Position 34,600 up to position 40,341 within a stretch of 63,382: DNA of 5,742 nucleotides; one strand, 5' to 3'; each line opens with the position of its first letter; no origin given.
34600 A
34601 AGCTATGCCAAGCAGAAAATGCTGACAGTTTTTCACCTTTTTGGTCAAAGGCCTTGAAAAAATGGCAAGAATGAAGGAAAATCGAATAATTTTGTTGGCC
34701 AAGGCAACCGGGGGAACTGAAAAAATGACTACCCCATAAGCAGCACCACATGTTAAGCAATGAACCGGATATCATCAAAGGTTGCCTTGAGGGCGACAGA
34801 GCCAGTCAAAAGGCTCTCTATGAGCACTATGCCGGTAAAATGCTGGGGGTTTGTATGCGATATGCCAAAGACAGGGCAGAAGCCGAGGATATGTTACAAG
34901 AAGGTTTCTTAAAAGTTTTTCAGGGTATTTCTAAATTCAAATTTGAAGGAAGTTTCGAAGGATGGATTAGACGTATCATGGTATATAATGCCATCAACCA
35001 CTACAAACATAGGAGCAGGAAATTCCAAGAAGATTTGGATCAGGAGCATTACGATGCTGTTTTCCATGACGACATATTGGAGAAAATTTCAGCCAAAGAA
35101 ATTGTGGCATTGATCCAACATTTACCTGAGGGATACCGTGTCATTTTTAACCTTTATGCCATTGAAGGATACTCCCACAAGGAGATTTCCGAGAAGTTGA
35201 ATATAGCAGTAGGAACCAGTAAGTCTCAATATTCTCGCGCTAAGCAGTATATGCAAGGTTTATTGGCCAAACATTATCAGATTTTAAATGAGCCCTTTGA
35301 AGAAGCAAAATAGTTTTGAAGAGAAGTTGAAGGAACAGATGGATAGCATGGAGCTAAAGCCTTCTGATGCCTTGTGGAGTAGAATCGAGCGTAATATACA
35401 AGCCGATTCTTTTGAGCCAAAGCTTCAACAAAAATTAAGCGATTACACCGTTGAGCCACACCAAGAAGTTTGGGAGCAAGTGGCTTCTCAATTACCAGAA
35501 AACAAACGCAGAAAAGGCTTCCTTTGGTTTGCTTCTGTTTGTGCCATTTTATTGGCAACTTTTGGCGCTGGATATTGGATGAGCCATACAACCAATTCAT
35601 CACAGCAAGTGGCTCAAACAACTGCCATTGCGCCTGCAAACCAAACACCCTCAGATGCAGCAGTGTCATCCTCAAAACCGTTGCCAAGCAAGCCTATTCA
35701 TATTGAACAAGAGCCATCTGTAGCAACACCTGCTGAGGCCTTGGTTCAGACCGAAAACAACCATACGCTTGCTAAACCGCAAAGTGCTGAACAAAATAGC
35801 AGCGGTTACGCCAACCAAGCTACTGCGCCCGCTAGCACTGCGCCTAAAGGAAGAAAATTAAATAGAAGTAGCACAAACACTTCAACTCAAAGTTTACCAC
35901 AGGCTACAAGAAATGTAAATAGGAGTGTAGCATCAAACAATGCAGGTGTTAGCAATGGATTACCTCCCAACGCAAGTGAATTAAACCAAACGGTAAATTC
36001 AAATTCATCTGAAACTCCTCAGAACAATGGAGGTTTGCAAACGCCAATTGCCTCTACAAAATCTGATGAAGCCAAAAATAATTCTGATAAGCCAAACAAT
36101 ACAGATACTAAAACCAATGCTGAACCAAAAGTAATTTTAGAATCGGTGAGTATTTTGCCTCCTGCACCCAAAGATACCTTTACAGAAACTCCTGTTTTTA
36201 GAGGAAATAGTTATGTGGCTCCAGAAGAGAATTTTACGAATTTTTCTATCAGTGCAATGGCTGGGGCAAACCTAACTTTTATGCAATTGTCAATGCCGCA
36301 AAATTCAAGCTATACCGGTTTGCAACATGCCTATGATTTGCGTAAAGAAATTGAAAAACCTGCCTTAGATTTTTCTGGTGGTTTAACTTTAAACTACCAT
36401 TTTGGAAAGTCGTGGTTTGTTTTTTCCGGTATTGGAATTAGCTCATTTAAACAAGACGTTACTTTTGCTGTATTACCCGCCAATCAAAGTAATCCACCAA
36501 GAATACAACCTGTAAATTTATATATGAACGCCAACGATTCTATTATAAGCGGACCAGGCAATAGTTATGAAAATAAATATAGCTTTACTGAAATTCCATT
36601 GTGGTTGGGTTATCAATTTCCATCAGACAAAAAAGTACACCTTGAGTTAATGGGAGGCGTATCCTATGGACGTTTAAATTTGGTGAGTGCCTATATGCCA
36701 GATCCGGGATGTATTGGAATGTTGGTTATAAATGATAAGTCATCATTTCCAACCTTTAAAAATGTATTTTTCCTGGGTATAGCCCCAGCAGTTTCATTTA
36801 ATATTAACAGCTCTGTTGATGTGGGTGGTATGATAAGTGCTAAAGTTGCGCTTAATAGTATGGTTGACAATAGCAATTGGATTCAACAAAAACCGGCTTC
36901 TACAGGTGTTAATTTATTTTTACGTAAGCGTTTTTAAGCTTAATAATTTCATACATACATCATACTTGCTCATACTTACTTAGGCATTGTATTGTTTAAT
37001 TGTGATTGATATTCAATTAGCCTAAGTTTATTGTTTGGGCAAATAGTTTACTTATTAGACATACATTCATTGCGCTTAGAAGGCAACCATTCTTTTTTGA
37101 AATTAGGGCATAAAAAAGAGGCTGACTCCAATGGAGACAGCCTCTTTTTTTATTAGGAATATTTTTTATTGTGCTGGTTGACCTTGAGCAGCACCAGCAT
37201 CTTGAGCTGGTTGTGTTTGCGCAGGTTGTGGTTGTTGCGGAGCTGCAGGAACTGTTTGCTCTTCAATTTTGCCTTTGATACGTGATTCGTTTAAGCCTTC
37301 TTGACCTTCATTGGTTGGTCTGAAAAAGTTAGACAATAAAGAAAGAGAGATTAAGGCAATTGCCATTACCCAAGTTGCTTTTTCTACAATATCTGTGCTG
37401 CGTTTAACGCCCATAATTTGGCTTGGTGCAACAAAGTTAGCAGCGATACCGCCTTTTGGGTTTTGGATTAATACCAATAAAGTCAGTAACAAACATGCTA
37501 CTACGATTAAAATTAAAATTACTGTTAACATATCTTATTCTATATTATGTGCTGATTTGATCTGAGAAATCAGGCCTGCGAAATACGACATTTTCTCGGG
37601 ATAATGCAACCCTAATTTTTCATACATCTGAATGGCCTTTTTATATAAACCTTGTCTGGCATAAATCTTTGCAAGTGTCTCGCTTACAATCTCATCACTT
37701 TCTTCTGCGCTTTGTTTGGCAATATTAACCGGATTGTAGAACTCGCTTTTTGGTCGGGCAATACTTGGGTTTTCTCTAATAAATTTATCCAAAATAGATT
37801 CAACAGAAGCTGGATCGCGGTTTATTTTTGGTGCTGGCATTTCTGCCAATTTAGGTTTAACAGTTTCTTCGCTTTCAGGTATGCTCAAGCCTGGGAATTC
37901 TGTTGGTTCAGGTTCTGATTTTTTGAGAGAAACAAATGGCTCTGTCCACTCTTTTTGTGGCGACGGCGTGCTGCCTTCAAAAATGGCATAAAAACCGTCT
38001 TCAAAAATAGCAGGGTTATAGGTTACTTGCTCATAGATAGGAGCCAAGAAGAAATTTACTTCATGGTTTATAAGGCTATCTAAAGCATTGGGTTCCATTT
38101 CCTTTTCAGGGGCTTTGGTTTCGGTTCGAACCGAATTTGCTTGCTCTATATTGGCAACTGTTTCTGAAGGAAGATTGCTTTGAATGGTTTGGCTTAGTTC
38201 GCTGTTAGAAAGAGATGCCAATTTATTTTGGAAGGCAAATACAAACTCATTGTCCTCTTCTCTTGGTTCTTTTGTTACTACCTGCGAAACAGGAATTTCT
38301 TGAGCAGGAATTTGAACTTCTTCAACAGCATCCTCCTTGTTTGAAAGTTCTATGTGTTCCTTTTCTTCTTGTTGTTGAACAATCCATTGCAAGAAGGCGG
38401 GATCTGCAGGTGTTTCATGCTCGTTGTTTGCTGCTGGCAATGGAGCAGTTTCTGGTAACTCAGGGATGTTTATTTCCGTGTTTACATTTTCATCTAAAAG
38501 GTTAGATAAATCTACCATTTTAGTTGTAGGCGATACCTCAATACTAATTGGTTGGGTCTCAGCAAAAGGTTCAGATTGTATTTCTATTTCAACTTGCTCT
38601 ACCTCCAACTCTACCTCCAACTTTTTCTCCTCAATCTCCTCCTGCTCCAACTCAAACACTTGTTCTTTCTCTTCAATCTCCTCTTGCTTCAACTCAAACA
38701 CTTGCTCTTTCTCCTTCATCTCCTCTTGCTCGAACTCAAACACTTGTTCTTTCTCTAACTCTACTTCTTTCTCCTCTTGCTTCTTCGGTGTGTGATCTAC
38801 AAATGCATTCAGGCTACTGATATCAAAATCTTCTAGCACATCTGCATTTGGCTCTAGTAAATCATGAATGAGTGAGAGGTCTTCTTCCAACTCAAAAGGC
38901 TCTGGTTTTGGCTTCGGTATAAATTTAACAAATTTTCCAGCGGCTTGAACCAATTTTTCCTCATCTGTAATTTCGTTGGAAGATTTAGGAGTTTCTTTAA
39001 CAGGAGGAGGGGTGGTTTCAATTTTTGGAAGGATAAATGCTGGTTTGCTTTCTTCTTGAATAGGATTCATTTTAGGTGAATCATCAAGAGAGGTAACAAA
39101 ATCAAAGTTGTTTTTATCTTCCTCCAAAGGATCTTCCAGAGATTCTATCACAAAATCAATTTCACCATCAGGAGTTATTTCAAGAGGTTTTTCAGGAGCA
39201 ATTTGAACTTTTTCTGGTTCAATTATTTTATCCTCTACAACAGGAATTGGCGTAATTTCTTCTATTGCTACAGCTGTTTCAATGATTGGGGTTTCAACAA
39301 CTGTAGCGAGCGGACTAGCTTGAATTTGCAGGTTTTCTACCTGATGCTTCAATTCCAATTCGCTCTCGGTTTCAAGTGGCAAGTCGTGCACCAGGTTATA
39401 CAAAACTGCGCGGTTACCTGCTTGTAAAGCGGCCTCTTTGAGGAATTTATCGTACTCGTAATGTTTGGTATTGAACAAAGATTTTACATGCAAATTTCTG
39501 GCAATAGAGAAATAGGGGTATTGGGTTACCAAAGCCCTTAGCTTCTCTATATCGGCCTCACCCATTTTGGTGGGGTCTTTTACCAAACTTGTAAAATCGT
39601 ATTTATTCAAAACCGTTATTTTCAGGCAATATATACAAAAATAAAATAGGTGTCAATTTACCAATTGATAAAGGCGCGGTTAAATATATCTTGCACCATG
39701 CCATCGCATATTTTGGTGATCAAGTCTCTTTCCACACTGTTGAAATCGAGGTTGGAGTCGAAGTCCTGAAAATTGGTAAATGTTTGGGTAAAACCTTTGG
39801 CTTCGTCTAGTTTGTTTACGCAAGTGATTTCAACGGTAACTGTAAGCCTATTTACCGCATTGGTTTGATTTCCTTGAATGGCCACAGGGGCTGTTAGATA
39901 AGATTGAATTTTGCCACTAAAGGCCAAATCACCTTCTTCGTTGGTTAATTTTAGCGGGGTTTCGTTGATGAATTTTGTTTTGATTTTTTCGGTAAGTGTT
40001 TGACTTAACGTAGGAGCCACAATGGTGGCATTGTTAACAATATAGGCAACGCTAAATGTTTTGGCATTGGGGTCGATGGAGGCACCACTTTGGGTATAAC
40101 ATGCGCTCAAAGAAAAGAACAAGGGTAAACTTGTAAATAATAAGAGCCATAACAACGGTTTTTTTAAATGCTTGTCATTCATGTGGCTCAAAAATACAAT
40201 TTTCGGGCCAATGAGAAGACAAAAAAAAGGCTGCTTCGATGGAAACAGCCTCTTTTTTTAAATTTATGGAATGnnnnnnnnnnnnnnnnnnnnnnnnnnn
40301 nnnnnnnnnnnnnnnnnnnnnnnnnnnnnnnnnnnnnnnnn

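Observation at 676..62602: Strongly over-represented near-palindromic word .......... (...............) scattered through unrelated genes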

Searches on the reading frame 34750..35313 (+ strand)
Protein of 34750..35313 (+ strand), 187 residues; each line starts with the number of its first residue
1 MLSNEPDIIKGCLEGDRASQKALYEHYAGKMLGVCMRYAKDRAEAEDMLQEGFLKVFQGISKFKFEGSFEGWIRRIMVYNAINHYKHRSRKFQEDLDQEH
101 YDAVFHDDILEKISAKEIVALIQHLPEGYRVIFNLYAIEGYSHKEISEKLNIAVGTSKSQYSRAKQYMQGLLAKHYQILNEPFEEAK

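Call 44: search_protein_families(library=pfam, proteins=[window:34750-35313:+], max_evalue=0.00001)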
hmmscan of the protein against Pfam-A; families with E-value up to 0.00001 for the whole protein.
window:34750-35313:+ (187 aa): 2 families
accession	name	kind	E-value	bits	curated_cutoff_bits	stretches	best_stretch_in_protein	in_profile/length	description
PF08281.18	Sigma70_r4_2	-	9.2e-17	60.9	25.7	1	117-166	3-52/54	Sigma-70, region 4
PF04542.20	Sigma70_r2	-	1.2e-15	57.4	24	1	23-90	1-70/71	Sigma-70 region 2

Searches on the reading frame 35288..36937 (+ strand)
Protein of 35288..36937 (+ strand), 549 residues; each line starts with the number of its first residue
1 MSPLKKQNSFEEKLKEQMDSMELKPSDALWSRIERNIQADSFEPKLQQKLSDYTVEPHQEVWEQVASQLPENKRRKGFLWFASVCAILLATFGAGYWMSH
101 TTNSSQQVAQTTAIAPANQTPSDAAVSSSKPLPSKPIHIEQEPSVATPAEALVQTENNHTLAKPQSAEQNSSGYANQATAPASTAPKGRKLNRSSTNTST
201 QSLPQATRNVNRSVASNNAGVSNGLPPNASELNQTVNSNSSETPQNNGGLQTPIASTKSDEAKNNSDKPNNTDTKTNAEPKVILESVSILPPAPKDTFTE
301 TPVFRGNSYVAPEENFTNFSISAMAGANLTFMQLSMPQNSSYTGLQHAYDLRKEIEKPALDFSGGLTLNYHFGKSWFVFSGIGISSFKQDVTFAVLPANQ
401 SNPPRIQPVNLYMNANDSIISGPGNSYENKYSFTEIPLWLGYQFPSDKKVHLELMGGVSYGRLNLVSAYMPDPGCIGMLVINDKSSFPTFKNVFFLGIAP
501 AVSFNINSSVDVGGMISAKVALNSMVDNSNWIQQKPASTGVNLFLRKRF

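Call 44: search_protein_families(library=pfam, proteins=[window:35288-36937:+], max_evalue=0.00001)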
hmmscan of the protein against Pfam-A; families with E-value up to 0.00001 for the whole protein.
window:35288-36937:+ (549 aa): 0 families

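Call 75: search_protein_families(library=ncbifam, proteins=[window:35288-36937:+], max_evalue=0.001)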
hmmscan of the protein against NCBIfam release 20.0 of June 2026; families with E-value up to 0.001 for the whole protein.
window:35288-36937:+ (549 aa): 1 family
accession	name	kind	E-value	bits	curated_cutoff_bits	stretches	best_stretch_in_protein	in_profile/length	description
NF052375.1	antisigma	equivalog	0.00096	19.2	100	0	18-121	43-124/217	anti-sigma factor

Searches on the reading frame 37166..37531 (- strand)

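Call 44: search_protein_families(library=pfam, proteins=[window:37166-37531:-], max_evalue=0.00001)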
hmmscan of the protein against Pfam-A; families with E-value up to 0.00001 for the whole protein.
window:37166-37531:- (121 aa): 1 family
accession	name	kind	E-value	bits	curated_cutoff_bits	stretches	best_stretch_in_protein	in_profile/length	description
PF03840.19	SecG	-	3.8e-14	53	29.2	1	4-69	1-69/70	Preprotein translocase SecG subunit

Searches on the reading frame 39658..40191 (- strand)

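Call 45: search_protein_families(library=pfam, proteins=[window:39658-40191:-], max_evalue=0.00001)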
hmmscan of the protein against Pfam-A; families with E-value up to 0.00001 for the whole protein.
window:39658-40191:- (177 aa): 1 family
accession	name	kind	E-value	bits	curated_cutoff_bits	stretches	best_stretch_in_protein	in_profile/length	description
PF04390.17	LptE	-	3.9e-14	53.8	23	1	44-172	2-117/118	Lipopolysaccharide-assembly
